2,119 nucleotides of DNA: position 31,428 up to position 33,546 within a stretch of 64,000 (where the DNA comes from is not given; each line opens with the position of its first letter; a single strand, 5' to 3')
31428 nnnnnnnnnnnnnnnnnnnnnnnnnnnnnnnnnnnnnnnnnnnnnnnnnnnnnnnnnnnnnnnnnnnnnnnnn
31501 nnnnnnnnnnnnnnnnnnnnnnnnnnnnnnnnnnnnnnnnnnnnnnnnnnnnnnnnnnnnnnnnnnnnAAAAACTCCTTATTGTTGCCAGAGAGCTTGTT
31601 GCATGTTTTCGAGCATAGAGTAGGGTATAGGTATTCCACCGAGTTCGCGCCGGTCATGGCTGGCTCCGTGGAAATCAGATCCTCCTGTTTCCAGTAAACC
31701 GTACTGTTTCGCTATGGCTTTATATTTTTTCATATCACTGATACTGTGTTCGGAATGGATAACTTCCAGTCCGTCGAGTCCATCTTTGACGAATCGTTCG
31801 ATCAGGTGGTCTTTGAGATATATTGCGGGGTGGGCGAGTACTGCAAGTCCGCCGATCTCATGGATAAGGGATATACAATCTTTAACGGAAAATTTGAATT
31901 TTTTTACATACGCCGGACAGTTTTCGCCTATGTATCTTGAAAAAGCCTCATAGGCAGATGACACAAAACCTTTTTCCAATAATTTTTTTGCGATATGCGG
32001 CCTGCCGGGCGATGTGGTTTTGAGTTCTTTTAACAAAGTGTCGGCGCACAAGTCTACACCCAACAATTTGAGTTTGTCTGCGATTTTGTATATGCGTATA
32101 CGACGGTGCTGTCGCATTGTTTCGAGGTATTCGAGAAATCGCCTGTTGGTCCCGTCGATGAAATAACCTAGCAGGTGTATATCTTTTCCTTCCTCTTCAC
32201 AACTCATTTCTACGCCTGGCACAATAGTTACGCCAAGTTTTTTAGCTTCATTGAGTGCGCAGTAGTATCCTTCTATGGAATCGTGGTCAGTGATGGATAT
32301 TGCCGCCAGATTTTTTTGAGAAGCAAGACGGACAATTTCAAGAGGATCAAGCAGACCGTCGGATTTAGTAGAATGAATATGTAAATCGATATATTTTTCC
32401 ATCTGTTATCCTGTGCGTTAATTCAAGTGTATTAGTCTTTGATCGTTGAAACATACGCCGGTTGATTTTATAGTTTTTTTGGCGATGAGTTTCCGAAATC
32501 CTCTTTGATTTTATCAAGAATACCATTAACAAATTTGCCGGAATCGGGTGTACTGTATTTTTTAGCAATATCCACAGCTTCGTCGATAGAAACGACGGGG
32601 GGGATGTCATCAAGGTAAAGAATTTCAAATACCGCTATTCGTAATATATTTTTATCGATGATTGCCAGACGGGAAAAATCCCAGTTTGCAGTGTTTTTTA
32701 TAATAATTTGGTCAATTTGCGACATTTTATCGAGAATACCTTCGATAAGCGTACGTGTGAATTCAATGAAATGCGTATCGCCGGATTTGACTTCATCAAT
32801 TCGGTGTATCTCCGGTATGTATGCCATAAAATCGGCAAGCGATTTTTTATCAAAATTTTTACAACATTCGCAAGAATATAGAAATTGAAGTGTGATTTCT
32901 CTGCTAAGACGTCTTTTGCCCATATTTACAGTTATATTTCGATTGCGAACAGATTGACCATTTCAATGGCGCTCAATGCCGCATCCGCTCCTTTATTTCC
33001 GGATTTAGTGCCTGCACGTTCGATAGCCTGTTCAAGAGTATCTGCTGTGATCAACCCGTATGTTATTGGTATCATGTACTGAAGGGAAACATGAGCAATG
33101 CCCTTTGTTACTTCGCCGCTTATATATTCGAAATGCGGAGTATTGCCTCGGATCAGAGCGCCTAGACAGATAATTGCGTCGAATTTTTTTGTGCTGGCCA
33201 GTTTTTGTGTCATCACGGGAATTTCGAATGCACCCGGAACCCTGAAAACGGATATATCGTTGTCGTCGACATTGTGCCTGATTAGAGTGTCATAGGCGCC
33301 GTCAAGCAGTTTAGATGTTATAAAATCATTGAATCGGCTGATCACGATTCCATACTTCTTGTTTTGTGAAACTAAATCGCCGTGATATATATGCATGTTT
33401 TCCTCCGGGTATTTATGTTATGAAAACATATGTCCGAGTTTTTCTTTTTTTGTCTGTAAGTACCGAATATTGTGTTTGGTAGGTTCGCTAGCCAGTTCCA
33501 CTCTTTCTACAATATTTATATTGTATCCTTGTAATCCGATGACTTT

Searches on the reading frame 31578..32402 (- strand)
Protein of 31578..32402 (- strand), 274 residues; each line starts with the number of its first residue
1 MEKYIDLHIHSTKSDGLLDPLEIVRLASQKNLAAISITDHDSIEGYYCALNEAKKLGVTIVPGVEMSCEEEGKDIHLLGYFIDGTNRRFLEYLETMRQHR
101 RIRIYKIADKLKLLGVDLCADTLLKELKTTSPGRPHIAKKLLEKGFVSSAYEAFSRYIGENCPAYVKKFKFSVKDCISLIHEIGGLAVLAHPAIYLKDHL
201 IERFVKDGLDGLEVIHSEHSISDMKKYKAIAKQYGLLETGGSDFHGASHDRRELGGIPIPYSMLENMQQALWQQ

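Call 16: search_protein_families(library=pfam, proteins=[window:31578-32402:-], max_evalue=0.0001)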
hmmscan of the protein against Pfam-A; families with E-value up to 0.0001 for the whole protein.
window:31578-32402:- (274 aa): 1 family
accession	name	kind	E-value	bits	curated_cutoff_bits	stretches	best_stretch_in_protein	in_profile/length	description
PF02811.25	PHP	-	9.9e-11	42.7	26.4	1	6-77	1-75/164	PHP domain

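Call 67: search_protein_families(library=ncbifam, proteins=[window:31578-32402:-], max_evalue=0.00001)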
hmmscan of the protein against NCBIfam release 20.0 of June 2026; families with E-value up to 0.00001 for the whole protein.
window:31578-32402:- (274 aa): 9 families
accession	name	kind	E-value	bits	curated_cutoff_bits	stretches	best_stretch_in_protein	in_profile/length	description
NF041577.1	nside_bi_sphtase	equivalog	3e-58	197.2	400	1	4-258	3-263/276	3',5'-nucleoside bisphosphate phosphatase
NF047791.1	RNaseRnm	equivalog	1.9e-47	161.8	375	1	5-248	3-253/275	RNase RNM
NF041661.1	Cycl_ph_dihydrol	equivalog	1.4e-28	100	500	1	6-247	1-246/259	phosphoribosyl 1,2-cyclic phosphate 1,2-diphosphodiesterase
NF038032.1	CehA_McbA_metalo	domain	1.8e-13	50.6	80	1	5-69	5-69/315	CehA/McbA family metallohydrolase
NF045780.1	TrlF_fam_ATP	equivalog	1.9e-11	43.5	350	1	6-85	9-100/944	TrlF family AAA-like ATPase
NF001688.0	PRK00448.1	equivalog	1.3e-08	32.9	873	1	2-75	336-411/1445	PolC-type DNA polymerase III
NF004981.0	PRK06361.1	equivalog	3e-08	33.3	117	1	5-66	2-71/217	histidinol phosphate phosphatase domain-containing protein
TIGR01405.1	polC_Gram_pos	equivalog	2.7e-07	28.7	1043.45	1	2-74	102-176/1211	DNA polymerase III subunit alpha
NF004225.0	PRK05672.1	subfamily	6.5e-07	27.8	939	1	2-78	4-83/1047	error-prone DNA polymerase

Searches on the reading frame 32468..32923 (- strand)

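Call 16: search_protein_families(library=pfam, proteins=[window:32468-32923:-], max_evalue=0.0001)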
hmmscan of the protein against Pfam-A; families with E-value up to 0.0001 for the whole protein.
window:32468-32923:- (151 aa): 1 family
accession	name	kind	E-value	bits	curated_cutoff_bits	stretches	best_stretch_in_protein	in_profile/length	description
PF01029.23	NusB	-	2.8e-33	115.6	23.1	1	7-140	3-132/133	NusB family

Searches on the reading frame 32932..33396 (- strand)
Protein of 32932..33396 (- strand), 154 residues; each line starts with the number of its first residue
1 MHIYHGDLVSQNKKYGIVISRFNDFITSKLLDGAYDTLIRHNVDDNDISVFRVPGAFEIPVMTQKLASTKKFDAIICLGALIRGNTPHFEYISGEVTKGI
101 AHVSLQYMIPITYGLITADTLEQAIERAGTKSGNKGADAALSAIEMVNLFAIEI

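Call 16: search_protein_families(library=pfam, proteins=[window:32932-33396:-], max_evalue=0.0001)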
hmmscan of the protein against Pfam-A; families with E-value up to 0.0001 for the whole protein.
window:32932-33396:- (154 aa): 1 family
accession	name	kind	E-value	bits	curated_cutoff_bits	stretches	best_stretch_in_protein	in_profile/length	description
PF00885.24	DMRL_synthase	-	3.6e-56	189.4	26.7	1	13-150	2-138/139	6,7-dimethyl-8-ribityllumazine synthase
